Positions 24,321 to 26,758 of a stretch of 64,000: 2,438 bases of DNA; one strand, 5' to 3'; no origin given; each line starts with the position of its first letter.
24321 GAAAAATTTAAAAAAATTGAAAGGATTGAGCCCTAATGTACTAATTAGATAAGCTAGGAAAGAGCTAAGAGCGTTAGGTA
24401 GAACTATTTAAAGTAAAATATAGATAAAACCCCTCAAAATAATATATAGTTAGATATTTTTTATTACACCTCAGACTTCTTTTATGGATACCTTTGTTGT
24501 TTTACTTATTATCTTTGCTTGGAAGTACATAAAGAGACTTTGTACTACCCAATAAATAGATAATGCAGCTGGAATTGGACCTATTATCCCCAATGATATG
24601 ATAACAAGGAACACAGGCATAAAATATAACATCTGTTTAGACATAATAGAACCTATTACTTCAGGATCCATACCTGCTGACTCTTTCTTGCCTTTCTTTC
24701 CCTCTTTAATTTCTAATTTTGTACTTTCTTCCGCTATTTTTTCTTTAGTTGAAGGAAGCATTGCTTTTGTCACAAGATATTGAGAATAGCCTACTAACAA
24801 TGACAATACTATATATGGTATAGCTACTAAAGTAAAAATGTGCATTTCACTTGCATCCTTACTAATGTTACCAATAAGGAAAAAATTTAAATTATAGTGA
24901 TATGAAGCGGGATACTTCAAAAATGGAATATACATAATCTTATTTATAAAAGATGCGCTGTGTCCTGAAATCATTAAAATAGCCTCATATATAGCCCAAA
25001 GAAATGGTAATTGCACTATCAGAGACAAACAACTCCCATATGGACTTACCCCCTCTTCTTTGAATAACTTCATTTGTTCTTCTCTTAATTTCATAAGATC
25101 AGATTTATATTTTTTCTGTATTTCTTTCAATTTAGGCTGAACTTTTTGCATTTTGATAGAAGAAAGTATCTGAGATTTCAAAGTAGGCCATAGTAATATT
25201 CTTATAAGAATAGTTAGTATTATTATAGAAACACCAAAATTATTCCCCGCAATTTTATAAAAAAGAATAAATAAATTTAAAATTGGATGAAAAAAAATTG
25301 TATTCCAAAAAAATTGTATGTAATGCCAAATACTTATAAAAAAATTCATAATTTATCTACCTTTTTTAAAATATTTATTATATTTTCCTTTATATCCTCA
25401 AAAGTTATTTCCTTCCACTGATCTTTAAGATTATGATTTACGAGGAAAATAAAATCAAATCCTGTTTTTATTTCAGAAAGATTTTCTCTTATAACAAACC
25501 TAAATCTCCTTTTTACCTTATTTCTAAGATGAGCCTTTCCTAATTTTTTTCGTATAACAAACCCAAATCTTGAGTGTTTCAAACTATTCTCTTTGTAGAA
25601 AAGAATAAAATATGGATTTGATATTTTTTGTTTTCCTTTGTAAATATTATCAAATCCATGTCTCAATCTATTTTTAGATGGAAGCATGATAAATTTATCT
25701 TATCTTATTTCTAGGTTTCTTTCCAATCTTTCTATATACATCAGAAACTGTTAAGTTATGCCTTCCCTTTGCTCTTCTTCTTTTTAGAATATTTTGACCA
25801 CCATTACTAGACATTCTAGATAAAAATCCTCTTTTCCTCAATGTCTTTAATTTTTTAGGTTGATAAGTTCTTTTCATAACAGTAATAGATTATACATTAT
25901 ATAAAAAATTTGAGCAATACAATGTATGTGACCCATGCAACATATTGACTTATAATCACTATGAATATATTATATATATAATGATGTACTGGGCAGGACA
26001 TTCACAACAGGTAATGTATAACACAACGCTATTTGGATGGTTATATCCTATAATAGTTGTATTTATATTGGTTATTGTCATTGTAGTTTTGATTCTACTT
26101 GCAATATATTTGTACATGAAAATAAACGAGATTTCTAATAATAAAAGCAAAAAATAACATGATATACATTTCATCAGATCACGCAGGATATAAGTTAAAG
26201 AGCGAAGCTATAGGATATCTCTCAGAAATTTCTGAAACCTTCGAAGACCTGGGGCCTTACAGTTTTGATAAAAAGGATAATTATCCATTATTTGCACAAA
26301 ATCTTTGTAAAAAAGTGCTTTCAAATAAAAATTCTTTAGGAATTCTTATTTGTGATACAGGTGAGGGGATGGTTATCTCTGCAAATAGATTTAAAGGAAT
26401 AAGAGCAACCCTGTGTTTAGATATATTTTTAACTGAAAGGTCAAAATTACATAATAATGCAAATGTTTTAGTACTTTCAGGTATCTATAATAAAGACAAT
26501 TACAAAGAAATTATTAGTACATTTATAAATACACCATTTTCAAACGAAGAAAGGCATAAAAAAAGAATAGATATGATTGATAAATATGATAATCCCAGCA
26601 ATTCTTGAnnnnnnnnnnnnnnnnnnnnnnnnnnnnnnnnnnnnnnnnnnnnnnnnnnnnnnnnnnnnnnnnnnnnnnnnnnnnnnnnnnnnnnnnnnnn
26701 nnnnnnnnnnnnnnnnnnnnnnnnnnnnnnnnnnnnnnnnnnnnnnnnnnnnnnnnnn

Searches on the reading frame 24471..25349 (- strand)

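Call 19: search_protein_families(library=pfam, proteins=[window:24471-25349:-], max_evalue=0.001)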
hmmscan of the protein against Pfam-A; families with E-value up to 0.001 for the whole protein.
window:24471-25349:- (292 aa): 1 family
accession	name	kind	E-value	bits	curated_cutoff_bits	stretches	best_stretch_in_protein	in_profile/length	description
PF02096.25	60KD_IMP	-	9.4e-40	136.7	35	1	38-282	1-162/163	60Kd inner membrane protein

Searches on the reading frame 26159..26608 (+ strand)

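Call 20: search_protein_families(library=pfam, proteins=[window:26159-26608:+], max_evalue=0.001)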
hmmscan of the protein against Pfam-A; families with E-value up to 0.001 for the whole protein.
window:26159-26608:+ (149 aa): 1 family
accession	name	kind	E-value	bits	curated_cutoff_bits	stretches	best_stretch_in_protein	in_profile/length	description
PF02502.23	LacAB_rpiB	-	3.5e-42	144.1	24.7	1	2-140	1-138/138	Ribose/Galactose Isomerase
